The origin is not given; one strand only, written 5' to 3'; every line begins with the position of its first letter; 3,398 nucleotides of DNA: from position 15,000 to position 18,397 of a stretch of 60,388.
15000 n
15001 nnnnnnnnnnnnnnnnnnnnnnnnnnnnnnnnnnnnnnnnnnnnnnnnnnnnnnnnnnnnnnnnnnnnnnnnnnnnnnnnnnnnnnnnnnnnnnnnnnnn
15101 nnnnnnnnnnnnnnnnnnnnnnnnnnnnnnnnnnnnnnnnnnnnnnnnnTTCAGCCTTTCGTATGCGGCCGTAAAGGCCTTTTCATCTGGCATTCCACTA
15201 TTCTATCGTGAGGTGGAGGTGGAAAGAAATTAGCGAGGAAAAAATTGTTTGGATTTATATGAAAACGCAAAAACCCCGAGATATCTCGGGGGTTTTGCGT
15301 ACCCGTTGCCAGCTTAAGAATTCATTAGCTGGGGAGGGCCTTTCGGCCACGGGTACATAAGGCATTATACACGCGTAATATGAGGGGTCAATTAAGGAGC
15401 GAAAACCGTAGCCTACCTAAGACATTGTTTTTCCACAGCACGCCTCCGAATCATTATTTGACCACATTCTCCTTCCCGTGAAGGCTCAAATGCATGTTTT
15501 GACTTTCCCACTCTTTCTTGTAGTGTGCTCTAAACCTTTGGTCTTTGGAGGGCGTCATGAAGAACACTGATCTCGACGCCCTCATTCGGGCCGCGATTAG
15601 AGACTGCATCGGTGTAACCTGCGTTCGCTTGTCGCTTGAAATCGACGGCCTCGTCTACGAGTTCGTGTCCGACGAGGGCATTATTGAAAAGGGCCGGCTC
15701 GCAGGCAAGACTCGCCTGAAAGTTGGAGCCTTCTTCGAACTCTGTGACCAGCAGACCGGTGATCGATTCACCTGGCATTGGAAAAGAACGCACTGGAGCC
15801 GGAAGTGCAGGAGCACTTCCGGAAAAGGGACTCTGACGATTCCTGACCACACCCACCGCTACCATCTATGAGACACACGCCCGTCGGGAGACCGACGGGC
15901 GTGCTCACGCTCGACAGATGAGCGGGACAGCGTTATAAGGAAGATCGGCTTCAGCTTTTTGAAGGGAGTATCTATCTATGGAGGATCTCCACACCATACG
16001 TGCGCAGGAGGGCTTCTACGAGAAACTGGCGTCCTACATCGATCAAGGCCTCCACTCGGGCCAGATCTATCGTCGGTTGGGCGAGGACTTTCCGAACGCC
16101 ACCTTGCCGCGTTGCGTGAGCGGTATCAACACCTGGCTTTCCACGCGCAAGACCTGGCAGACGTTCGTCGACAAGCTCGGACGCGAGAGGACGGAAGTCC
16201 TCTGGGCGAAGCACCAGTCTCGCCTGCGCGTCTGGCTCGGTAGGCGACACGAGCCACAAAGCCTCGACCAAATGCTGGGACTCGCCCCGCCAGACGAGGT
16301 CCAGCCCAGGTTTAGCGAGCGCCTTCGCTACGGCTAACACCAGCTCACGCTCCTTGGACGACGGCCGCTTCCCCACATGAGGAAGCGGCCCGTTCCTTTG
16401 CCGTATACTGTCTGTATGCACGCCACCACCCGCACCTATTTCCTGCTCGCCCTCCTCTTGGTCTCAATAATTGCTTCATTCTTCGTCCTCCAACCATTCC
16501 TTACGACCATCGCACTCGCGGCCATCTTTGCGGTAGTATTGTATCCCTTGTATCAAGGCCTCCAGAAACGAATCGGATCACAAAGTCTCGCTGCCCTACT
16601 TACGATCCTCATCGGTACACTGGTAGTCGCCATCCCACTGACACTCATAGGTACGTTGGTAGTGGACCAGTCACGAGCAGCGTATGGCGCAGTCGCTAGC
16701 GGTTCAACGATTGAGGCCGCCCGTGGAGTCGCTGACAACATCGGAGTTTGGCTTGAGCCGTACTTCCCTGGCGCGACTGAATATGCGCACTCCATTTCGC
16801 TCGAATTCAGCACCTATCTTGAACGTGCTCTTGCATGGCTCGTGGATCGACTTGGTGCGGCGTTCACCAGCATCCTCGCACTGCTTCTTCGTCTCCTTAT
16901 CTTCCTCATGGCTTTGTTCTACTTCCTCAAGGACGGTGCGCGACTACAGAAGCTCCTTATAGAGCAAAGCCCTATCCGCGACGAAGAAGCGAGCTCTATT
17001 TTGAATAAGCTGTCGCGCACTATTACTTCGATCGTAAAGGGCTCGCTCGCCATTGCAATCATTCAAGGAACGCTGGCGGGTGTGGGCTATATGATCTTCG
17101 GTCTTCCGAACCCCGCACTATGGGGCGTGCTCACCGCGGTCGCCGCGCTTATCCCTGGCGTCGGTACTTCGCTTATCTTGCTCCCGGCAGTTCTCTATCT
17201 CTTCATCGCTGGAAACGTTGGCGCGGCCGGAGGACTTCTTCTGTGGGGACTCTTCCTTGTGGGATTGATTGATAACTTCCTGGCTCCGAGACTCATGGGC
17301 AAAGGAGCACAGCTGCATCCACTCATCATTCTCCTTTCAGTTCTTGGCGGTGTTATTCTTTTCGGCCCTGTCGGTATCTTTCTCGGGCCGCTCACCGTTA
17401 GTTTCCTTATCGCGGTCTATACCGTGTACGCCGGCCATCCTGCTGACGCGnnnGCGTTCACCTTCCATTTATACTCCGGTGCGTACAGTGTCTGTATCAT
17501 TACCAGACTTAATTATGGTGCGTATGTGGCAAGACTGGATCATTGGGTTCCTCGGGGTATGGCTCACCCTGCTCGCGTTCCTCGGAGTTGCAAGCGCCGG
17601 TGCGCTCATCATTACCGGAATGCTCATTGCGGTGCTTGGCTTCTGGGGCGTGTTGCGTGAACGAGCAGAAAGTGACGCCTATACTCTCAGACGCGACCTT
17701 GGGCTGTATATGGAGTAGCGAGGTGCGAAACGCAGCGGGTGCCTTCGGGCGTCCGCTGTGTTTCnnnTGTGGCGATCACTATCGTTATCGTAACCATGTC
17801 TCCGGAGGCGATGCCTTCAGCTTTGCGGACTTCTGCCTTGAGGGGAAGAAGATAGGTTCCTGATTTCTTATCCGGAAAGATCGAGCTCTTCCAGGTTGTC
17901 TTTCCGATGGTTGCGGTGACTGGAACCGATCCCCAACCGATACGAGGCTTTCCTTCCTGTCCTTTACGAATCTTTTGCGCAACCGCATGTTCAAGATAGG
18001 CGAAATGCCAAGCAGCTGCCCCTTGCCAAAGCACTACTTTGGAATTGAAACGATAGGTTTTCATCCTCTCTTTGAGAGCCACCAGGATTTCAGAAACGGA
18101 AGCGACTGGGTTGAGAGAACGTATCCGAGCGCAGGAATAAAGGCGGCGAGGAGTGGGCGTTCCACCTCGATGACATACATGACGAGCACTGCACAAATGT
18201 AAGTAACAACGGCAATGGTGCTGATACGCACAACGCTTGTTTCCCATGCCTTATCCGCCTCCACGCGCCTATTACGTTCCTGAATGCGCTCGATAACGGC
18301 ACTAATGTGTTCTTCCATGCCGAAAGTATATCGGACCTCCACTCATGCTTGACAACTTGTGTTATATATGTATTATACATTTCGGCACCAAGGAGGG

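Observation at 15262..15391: Stand-alone three-way-junction small RNA with an anti-SD-like motif matching the orphan genes' SDs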

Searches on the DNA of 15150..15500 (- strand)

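Call 4: search_rna_families(source=window, start=15150, end=15500, threshold=evalue, max_evalue=10, show_alignments=4)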
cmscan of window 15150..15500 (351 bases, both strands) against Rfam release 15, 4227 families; matches with E-value up to 10: 11.
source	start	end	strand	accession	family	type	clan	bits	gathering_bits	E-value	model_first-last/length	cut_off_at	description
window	15219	15301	+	RF02495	ohsC_RNA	Gene; antitoxin;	-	21.7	50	0.5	1-77/77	no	Oppression of Hydrophobic ORF by sRNA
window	15261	15382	-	RF01772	rnk_pseudo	Cis-reg; leader;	-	20.6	55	0.29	1-108/108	no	Pseudomonas rnk leader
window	15202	15329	+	RF02001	group-II-D1D4-3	Intron;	CL00102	20.3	32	0.04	1-170/170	no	Group II catalytic intron D1-D4-3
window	15238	15322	-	RF01770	rimP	Cis-reg; leader;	-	20.2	47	0.55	1-102/102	no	Gammaprotebacteria rimP leader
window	15183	15301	+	RF00514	His_leader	Cis-reg; leader;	-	19.3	49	0.6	1-126/126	no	Histidine operon leader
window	15264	15330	-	RF02495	ohsC_RNA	Gene; antitoxin;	-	17.6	50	3.5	1-77/77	no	Oppression of Hydrophobic ORF by sRNA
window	15250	15317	-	RF02621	BSnc120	Gene; sRNA;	-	17.2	114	0.38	1-88/88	no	Brucella sRNA 120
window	15265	15324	-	RF00106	RNAI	Gene; antisense;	-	17.1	47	0.71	1-102/102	no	RNAI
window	15262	15303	-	RF03972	mir-3150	Gene; miRNA;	-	16.8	100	2.1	1-80/80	no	mir-3150 microRNA precursor family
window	15267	15298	-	RF00514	His_leader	Cis-reg; leader;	-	15.9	49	2.9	87-123/126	no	Histidine operon leader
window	15243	15296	+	RF02503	Atu_C9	Gene; sRNA;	-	9.3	40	2.5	136-192/192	no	Rhizobiales sRNA Atu_C9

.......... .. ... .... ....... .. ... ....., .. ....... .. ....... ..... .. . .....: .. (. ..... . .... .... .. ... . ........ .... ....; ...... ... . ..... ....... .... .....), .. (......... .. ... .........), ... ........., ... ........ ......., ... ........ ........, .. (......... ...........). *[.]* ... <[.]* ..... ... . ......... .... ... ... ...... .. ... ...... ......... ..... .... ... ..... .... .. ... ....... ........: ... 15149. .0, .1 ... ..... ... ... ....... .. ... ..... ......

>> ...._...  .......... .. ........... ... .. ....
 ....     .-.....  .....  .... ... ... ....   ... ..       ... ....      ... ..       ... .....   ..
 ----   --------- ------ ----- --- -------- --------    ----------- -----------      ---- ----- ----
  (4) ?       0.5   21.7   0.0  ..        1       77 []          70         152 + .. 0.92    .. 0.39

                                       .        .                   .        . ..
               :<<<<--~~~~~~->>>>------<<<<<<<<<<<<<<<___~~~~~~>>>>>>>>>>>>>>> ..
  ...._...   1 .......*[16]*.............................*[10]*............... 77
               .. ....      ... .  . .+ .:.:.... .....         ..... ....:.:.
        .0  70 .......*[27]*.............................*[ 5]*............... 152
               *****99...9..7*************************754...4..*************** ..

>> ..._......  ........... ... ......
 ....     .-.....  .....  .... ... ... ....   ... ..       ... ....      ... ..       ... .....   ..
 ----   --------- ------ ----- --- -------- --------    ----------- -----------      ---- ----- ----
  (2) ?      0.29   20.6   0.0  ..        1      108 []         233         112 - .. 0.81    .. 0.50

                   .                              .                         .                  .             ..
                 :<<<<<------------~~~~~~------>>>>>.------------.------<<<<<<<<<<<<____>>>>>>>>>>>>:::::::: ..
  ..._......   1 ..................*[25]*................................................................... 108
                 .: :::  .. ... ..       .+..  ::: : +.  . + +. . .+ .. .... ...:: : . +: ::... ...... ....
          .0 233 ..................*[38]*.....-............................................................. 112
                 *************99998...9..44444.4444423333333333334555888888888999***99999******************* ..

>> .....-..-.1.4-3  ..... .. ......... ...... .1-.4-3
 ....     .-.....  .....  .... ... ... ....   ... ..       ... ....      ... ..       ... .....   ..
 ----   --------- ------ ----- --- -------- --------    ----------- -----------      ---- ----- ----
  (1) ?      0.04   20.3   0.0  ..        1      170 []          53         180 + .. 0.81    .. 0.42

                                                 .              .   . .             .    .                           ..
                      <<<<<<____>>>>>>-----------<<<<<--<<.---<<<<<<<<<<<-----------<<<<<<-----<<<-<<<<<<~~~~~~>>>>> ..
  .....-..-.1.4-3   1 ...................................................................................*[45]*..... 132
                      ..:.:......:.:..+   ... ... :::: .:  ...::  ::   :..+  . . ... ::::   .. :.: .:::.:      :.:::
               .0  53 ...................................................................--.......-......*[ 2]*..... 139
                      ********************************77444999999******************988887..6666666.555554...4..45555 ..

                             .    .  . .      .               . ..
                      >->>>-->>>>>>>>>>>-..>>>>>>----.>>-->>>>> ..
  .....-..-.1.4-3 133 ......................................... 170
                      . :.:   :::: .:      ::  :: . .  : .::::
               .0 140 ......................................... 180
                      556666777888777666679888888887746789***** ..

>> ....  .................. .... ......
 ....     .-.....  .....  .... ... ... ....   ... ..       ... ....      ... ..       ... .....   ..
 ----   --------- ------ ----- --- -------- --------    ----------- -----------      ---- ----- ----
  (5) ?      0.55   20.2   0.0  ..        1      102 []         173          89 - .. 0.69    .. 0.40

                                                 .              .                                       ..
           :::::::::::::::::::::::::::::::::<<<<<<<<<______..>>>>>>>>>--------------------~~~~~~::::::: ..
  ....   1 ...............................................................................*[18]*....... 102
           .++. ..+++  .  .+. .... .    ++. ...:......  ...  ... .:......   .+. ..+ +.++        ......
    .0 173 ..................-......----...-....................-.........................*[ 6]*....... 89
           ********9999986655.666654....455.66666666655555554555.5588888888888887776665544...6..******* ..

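Call 55: build_rna_model(alignment_id=A1, structure=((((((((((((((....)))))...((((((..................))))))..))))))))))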
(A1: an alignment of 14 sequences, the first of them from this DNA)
Model R1 built from alignment A1 (14 sequences, 67 columns); structure: as given.
model positions 58; base pairs 17; branch points 1; effective number of sequences 2.51; information 0.961 bits per position. Calibrated on 0.2 Mb of random sequence (short: E-values are rough).
structure used (alignment columns):
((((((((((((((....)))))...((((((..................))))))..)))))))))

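Call 56: search_with_rna_model(model_id=R1, sources=[window, L002, L003, L004, L005, L006, L007, L008, L009, L010, L011, L012, L013, L014, L015, L016, L017, L018, L019, L020, L021, L022, L023, L024, L025, L026, L027, L028, L029, L030, L031, L032, L033, L034, L035, L036, L037, L038, L039, L040, L041, L042, L043, L044, L045, L046, L047, L048, L049, L050, L051, L052], max_evalue=1, make_alignment=true)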
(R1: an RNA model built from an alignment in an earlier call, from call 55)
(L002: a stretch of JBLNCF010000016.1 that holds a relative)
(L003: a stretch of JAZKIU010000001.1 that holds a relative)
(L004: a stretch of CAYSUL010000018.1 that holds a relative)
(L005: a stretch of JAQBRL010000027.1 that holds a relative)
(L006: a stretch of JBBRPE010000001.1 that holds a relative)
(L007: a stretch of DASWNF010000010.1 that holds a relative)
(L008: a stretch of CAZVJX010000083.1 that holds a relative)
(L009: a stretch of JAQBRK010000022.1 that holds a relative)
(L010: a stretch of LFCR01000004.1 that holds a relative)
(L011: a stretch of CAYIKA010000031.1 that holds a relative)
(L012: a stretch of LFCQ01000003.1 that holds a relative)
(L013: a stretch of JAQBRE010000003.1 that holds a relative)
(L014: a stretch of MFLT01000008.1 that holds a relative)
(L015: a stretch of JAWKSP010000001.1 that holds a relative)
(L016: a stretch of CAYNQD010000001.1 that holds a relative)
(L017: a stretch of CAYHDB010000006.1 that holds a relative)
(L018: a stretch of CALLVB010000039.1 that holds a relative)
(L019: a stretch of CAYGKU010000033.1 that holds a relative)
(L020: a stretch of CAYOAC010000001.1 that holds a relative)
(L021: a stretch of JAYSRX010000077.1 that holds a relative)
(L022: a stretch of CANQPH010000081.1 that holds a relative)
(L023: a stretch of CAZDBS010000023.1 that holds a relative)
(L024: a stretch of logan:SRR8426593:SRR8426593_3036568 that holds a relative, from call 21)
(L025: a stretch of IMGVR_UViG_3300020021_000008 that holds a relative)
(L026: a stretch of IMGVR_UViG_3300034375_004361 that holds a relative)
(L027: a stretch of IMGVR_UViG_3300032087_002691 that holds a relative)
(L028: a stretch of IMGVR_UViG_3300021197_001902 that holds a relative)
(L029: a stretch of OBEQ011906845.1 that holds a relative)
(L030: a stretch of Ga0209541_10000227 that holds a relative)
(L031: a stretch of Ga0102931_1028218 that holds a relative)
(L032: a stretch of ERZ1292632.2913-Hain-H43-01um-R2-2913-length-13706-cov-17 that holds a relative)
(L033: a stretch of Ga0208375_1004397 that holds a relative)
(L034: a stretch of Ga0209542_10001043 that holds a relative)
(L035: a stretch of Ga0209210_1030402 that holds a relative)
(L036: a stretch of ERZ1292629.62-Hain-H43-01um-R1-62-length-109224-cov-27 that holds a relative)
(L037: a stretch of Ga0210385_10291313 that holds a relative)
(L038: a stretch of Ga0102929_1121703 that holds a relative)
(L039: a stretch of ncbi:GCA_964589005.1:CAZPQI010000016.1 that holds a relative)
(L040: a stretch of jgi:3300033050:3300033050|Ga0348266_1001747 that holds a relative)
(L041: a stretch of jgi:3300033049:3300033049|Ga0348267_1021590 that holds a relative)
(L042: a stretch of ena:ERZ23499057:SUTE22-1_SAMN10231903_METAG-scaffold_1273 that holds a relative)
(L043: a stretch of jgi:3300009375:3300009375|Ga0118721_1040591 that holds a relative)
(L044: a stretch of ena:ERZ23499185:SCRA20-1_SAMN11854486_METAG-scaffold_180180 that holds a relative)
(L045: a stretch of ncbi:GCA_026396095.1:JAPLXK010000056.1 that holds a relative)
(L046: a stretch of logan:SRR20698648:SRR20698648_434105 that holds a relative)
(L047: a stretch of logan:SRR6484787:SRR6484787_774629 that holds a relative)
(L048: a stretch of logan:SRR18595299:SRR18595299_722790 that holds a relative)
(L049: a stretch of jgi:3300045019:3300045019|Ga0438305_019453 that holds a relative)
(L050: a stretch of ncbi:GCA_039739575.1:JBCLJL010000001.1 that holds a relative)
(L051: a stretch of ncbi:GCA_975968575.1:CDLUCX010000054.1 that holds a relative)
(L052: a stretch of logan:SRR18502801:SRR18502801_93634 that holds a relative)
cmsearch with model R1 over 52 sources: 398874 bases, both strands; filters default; matches with E-value up to 1: 39.
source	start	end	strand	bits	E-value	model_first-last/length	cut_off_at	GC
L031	1450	1508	+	86.3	6.4e-22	1-58/58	no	0.56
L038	121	179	+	86.3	6.4e-22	1-58/58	no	0.56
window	15299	15356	-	85.6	1e-21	1-58/58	no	0.57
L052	2387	2444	-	85.3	1.3e-21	1-58/58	no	0.55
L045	3453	3510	-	84.3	2.5e-21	1-58/58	no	0.53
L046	717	774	-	84.3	2.5e-21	1-58/58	no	0.53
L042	3407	3464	-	83.6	4e-21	1-58/58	no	0.47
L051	3405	3462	-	83.6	4e-21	1-58/58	no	0.47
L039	3421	3478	-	83.5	4.3e-21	1-58/58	no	0.52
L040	3421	3478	-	83.5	4.3e-21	1-58/58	no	0.52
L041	1244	1301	-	83.5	4.3e-21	1-58/58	no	0.52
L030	11895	11955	-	81.3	1.8e-20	1-58/58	no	0.59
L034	4856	4916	+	81.3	1.8e-20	1-58/58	no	0.59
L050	3427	3487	-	81.3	1.8e-20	1-58/58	no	0.59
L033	3537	3597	+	79.4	6.6e-20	1-58/58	no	0.59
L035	366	426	-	79.4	6.6e-20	1-58/58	no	0.59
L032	8418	8478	+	79.3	7e-20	1-58/58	no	0.61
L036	6136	6196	+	79.3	7e-20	1-58/58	no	0.61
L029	104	164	+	77.5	2.4e-19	1-58/58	no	0.56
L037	724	781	-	75.7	8.3e-19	1-58/58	no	0.52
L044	588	645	-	73.6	3.5e-18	1-58/58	no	0.48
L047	3423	3482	-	72.1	9.7e-18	1-58/58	no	0.6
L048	2881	2940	-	72.1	9.7e-18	1-58/58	no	0.6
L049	2479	2542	-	54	2e-12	1-58/58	no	0.53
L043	2395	2420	-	22.4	0.0037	33-58/58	5'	0.35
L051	3415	3438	+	17.7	0.088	25-48/58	no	0.33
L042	3417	3440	+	17.7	0.088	25-48/58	no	0.33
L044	598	621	+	17.7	0.088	25-48/58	no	0.33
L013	5091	5143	-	17.1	0.13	1-58/58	no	0.55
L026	2196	2248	+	17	0.14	1-58/58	no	0.53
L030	11906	11929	+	16.9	0.16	25-48/58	no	0.42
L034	4882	4905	-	16.9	0.16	25-48/58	no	0.42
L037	734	757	+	16.9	0.16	25-48/58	no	0.42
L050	3438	3461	+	16.9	0.16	25-48/58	no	0.42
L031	1475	1498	-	16.3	0.24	25-48/58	no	0.33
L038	146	169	-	16.3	0.24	25-48/58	no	0.33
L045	3463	3486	+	16.3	0.24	25-48/58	no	0.33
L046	727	750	+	16.3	0.24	25-48/58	no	0.33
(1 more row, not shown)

Alignment A3: 39 matches aligned to the model, 93 columns, each read 5' to 3' on its own strand. Consensus structure (alignment columns), stored with it:
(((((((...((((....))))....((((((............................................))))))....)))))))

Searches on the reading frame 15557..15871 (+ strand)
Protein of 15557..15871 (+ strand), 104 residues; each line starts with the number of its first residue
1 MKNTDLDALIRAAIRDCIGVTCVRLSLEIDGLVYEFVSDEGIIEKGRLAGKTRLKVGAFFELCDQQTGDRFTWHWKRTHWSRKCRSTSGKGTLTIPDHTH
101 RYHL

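Call 21: find_encoding_contigs(protein=window:15557-15871:+, flank=3000, max_places=10)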
Protein window:15557-15871:+ (104 aa): 1 contig read that carries it; 1 place shown.
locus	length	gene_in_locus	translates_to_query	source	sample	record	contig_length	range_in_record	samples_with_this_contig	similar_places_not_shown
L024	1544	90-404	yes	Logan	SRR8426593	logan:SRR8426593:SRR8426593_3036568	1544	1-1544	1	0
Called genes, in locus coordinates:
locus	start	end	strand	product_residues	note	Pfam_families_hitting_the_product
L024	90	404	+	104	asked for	-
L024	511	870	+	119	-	-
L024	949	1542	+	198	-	?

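Call 77: search_protein_families(library=pfam, proteins=[window:15557-15868:+], max_evalue=0.01)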
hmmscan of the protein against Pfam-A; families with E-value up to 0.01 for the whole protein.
window:15557-15868:+ (104 aa): 0 families

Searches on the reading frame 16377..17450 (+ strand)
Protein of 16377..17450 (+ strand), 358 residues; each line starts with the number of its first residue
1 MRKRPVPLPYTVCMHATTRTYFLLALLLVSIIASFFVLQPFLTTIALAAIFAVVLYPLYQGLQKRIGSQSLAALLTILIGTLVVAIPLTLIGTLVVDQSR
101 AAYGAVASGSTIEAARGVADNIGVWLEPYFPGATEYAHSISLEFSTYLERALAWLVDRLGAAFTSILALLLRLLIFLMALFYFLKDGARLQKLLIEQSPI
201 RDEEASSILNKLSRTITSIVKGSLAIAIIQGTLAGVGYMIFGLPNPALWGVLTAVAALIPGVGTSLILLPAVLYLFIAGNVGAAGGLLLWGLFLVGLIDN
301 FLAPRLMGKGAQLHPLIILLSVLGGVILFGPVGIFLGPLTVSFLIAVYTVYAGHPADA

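Call 10: search_protein_families(library=pfam, proteins=[window:16377-17450:+], max_evalue=0.01)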
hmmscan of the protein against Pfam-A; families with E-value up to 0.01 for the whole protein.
window:16377-17450:+ (358 aa): 1 family
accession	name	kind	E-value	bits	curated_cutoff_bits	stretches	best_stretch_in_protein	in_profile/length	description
PF01594.21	AI-2E_transport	-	3.1e-57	194.6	34.3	1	23-351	4-326/327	AI-2E family transporter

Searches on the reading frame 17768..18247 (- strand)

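Call 10: search_protein_families(library=pfam, proteins=[window:17768-18247:-], max_evalue=0.01)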
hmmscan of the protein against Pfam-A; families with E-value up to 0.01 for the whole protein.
window:17768-18247:- (160 aa): 1 family
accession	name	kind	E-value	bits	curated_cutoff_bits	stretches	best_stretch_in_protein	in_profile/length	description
PF08922.17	DUF1905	-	3.5e-25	88.3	24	1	67-156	1-81/81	Domain of unknown function (DUF1905)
